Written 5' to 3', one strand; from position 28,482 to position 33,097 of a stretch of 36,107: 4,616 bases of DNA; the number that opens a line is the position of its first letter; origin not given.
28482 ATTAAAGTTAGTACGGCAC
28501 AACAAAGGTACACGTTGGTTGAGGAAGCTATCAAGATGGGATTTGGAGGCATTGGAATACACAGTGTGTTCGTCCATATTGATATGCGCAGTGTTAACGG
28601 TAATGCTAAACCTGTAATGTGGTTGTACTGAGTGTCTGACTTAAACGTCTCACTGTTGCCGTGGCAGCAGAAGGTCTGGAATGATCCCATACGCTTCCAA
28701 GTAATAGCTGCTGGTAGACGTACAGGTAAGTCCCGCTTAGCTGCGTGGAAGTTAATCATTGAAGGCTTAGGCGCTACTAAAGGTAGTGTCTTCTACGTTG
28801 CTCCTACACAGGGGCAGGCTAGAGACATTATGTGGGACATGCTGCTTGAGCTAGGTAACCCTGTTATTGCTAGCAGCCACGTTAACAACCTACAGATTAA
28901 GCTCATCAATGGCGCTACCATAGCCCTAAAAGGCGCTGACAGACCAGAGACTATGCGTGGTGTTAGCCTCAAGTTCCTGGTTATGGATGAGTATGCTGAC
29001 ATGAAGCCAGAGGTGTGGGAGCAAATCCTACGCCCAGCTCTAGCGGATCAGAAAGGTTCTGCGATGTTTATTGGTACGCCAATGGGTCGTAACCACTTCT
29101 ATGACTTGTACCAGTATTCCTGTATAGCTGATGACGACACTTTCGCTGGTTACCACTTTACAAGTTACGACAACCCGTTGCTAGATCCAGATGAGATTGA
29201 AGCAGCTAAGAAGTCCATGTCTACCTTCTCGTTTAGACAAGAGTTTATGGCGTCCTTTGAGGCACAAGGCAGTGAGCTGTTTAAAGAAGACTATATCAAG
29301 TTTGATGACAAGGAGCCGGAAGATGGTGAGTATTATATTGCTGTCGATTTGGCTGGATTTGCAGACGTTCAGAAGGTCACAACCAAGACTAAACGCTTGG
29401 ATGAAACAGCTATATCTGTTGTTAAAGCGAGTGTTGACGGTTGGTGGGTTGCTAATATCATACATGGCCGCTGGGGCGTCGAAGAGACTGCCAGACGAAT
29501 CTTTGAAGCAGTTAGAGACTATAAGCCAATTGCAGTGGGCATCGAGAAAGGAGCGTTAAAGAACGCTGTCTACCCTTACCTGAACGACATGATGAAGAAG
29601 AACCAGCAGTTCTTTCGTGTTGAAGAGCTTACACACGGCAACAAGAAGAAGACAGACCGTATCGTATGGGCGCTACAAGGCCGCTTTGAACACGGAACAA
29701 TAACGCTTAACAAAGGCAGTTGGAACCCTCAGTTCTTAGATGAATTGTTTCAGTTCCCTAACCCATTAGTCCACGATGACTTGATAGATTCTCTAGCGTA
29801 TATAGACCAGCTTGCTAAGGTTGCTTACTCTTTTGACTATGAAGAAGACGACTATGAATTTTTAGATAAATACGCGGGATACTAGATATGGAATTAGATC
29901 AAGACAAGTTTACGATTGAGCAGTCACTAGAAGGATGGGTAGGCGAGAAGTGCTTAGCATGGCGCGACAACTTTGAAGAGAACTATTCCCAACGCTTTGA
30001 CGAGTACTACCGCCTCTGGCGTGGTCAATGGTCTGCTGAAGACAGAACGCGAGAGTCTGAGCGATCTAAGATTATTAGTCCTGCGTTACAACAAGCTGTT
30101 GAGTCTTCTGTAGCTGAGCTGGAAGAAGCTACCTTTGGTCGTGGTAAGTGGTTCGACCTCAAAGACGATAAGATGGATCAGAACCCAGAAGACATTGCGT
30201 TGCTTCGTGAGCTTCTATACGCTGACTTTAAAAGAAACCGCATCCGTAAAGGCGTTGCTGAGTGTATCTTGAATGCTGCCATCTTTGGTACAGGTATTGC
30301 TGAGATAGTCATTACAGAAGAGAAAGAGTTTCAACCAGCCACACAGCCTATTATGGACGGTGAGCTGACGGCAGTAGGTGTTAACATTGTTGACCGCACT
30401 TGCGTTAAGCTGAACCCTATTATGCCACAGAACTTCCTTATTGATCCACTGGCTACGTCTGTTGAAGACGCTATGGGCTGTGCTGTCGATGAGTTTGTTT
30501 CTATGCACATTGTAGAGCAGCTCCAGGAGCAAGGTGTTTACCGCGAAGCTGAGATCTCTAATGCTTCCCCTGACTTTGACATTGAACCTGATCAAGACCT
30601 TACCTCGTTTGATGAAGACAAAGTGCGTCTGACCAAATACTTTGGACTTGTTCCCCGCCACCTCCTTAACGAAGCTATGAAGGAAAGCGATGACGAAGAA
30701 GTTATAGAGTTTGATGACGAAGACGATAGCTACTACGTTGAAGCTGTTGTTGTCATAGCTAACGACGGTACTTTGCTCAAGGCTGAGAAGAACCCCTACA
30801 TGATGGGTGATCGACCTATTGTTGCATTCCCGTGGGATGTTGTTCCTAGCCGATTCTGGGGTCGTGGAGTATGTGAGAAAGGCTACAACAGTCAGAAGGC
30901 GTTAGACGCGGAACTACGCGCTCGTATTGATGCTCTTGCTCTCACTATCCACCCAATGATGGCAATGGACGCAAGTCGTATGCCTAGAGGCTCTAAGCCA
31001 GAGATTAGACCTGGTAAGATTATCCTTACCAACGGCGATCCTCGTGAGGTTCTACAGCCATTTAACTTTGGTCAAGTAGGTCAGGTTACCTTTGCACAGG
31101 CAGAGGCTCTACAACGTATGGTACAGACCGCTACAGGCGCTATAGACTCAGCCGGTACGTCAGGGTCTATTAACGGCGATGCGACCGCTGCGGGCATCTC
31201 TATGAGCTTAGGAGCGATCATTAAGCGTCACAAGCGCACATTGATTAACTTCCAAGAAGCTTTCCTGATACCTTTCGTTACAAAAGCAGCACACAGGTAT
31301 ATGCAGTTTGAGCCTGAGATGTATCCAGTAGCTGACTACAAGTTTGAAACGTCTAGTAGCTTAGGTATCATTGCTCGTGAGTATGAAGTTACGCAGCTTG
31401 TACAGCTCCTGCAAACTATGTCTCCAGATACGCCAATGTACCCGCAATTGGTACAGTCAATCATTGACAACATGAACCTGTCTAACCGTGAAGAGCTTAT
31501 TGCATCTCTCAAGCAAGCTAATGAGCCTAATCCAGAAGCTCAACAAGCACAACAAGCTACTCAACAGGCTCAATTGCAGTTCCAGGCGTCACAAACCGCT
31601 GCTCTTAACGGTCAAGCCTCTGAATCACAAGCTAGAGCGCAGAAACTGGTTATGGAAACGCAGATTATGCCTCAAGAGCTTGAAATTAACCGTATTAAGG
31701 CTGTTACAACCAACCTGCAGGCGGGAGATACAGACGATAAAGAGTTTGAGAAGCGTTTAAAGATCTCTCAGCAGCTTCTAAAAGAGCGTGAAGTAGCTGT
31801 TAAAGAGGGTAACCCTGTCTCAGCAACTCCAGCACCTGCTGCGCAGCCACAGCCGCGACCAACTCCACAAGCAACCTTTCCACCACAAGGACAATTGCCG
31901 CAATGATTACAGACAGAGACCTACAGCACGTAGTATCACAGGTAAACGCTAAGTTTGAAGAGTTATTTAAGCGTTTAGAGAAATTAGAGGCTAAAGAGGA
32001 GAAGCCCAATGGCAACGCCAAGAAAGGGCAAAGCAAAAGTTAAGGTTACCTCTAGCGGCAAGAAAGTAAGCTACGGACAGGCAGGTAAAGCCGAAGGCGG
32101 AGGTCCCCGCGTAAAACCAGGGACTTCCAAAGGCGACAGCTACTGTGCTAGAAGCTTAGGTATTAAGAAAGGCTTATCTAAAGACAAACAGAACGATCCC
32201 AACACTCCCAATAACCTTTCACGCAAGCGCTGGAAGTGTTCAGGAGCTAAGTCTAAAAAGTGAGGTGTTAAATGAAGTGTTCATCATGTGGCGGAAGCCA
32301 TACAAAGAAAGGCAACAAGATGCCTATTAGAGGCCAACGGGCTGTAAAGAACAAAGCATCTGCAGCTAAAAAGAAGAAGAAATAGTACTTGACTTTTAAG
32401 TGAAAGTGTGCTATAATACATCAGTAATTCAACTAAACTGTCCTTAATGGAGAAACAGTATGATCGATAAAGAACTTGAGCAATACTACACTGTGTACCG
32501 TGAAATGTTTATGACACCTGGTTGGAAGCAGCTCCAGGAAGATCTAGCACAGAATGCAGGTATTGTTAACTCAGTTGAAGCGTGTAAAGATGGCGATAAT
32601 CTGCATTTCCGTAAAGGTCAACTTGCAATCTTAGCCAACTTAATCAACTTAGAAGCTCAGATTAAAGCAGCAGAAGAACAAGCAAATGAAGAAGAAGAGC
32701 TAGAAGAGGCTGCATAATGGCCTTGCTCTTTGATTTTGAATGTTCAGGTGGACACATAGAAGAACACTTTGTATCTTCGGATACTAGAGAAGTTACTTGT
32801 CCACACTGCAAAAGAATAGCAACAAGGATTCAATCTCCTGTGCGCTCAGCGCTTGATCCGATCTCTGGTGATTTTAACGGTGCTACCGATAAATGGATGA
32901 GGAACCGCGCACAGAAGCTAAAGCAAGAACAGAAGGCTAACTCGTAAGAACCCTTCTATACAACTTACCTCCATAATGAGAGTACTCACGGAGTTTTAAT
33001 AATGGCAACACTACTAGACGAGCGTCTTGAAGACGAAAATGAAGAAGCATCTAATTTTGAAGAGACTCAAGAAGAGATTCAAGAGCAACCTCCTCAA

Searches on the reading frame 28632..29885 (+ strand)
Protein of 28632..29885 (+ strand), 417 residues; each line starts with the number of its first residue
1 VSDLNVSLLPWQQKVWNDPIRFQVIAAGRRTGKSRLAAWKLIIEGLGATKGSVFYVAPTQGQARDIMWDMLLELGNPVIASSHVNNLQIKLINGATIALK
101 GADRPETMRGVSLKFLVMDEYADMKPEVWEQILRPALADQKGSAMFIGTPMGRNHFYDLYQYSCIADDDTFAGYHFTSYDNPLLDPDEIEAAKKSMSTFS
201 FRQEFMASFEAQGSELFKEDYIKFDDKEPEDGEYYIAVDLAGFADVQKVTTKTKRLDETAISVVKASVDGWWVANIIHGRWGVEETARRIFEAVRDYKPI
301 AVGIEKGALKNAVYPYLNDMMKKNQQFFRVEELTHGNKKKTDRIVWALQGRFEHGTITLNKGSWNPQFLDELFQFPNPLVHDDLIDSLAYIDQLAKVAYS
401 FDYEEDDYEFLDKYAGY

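Call 6: search_protein_families(library=phrogs, proteins=[window:28632-29885:+], max_evalue=0.001)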
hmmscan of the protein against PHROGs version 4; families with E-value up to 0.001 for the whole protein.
window:28632-29885:+ (417 aa): 7 families
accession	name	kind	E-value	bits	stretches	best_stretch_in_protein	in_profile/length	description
phrog_2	-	head and packaging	1.6e-41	144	1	7-390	265-587/807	terminase large subunit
phrog_38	-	head and packaging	1.4e-29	104.3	1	124-395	461-703/760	terminase large subunit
phrog_7579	-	head and packaging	3.3e-17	63.5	1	10-222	7-226/239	terminase large subunit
phrog_675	-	head and packaging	5.4e-13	49.1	1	10-158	45-199/576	terminase large subunit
phrog_5573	-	head and packaging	4.6e-06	27.2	1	270-390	111-229/250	terminase large subunit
phrog_12171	-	head and packaging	3.1e-05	25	1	349-389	50-89/110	terminase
phrog_20726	-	unknown function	4.1e-05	24.3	1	248-391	9-169/199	-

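Call 8: search_dna_similar(query=window:28632-29885:+, collection=phages, mode=protein, max_rows=25)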
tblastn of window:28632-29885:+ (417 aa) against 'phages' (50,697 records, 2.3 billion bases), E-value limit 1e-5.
Records with a match: 1411; places in all: 1411; records where one place covers at least 80% of the query: 0.
Best place of each record, by identity: <60% 1411.
By first word of the organism name: Vibrio 463; Salmonella 269; Escherichia 151; Klebsiella 92; Mycobacterium 72; Gordonia 46; Microbacterium 37; Pseudomonas 36; Pelagibacter 28; Bacteriophage 16; and 57 more.
By host as written in the record: - 438; Mycobacterium smegmatis mc2 155 44; Escherichia coli 43; Salmonella enterica subsp. enterica serovar Enteritidis PT1 39; Vibrio harveyi BAA-1116 36; Klebsiella pneumoniae 28; Gordonia rubripertincta NRRL B-16540 26; Microbacterium foliorum NRRL B-24224 26; and 288 more.
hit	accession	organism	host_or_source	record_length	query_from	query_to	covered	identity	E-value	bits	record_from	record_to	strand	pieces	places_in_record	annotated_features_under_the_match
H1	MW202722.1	Caudoviricetes sp.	Manatee Spring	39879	4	308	73%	33.1%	1e-33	139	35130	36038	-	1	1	large subunit terminase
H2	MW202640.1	Caudoviricetes sp.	Manatee Spring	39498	11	308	71%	32.3%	1e-30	130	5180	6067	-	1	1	large subunit terminase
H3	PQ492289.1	Klebsiella phage vB_KpnS_p4727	Klebsiella pneumoniae 4727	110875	6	217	51%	42.6%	6e-44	169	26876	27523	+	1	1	record has no annotation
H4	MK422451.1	Klebsiella phage ST13-OXA48phi12.3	Klebsiella pneumoniae ST13-OXA48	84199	6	217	51%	42.6%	6e-44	169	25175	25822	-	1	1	terminase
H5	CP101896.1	Klebsiella phage GArcari-2022b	Klebsiella pneumoniae strain 4011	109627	6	217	51%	42.6%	6e-44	169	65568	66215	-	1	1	record has no annotation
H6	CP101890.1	Klebsiella phage GArcari-2022a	Klebsiella pneumoniae strain 9362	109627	6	217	51%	42.6%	6e-44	169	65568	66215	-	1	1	record has no annotation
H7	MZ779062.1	Klebsiella phage pJN2-26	horse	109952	6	217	51%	42.6%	6e-44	169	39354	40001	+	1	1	putative terminase large subunit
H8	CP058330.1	Klebsiella phage vB_Kpn_1825-KPC53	Klebsiella pneumoniae subsp. pneumoniae ...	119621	6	217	51%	42.6%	6e-44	169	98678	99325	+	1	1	record has no annotation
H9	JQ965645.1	Salmonella phage SSU5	Salmonella enterica subsp. enterica ...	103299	6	217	51%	42.1%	7e-44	169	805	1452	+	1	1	putative terminase large subunit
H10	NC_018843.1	Salmonella phage SSU5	Salmonella enterica subsp. enterica ...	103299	6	217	51%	42.1%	7e-44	169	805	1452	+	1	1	terminase large subunit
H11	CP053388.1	Escherichia phage CMS-2020a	Escherichia coli strain SCU-107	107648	6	217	51%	42.1%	6e-43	166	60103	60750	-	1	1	record has no annotation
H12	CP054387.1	Escherichia phage CMS-2020a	Escherichia coli strain SCU-175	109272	6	217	51%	42.1%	6e-43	166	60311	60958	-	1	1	record has no annotation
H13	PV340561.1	Escherichia phage PhiR41_1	Escherichia coli str. K-12 substr. ...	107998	6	217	51%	42.1%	6e-43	166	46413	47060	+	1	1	hypothetical protein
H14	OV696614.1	Escherichia phage Cyrano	-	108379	6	217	51%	42.1%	6e-43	166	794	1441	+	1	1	Terminase Large subunit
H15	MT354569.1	Pseudomonas phage phiK7B1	Pseudomonas syringae pv. actinidiae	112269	4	240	57%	36.2%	5e-43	167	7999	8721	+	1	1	large terminase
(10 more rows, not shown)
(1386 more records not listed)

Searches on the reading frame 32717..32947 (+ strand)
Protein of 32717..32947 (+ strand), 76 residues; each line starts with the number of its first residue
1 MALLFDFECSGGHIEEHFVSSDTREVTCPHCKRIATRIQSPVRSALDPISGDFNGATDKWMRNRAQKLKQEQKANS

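Call 44: search_protein_families(library=phrogs, proteins=[window:32717-32947:+], max_evalue=0.001)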
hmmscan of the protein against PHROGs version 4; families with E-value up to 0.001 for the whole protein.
window:32717-32947:+ (76 aa): 0 families

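Call 70: search_protein_families(library=ncbifam, proteins=[window:32717-32947:+], max_evalue=0.05)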
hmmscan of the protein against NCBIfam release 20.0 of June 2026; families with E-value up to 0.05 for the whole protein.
window:32717-32947:+ (76 aa): 2 families
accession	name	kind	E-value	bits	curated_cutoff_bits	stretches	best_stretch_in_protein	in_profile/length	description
TIGR02605.1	CxxC_CxxC_SSSS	subfamily_domain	0.0019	18.2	31.3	1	4-40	3-42/52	FmdB family zinc ribbon protein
NF041259.1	mono_DmmA_fam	domain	0.011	16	60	1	7-36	33-62/101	dimethylamine monooxygenase subunit DmmA family protein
